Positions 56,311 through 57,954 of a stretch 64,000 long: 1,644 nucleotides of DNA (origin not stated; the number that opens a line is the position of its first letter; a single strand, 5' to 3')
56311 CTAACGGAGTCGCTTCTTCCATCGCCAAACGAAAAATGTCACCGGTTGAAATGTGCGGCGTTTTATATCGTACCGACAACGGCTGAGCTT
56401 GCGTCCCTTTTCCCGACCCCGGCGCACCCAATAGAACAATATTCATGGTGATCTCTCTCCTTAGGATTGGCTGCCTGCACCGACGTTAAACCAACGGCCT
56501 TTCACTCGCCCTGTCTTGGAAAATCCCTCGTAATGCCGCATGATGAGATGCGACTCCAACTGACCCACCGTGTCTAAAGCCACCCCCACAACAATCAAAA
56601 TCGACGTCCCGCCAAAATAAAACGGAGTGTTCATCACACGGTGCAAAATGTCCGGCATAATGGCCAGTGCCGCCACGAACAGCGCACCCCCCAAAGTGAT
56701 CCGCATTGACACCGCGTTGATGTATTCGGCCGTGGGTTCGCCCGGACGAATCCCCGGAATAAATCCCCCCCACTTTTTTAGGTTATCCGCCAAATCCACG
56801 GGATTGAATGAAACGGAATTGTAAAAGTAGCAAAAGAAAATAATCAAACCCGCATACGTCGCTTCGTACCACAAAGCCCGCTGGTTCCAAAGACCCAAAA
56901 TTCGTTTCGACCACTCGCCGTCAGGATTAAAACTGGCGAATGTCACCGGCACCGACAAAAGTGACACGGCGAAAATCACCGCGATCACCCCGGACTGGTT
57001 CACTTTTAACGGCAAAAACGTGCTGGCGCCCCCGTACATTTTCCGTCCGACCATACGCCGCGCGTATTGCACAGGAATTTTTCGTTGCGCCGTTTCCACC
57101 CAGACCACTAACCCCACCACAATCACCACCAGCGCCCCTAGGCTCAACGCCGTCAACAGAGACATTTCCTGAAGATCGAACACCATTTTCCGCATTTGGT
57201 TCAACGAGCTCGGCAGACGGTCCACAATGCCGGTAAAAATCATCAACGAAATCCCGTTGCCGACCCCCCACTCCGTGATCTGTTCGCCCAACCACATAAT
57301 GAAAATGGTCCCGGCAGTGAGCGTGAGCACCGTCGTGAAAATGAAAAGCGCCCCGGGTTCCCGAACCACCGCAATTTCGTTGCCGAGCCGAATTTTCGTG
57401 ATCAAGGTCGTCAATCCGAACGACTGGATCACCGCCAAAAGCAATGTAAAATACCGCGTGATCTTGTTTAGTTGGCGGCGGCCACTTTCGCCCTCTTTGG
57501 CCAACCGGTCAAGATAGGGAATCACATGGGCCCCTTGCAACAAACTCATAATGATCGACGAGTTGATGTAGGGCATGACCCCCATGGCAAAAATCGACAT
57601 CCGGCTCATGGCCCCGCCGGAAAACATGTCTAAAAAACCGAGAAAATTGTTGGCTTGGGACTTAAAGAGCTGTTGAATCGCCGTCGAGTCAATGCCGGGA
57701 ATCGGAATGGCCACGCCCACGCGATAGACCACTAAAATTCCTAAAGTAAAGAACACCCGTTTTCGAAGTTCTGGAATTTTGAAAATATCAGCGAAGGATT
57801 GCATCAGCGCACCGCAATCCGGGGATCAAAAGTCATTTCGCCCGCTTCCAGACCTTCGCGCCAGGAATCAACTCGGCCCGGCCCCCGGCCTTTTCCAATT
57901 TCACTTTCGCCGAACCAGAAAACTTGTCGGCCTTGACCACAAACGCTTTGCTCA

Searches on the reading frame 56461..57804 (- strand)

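Call 40: search_protein_families(library=pfam, proteins=[window:56461-57804:-], max_evalue=0.00001)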
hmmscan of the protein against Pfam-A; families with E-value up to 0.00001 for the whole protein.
window:56461-57804:- (447 aa): 1 family
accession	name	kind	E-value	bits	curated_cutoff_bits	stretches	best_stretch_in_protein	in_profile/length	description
PF00344.25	SecY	-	4e-111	371.7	32.2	1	70-413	1-306/306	SecY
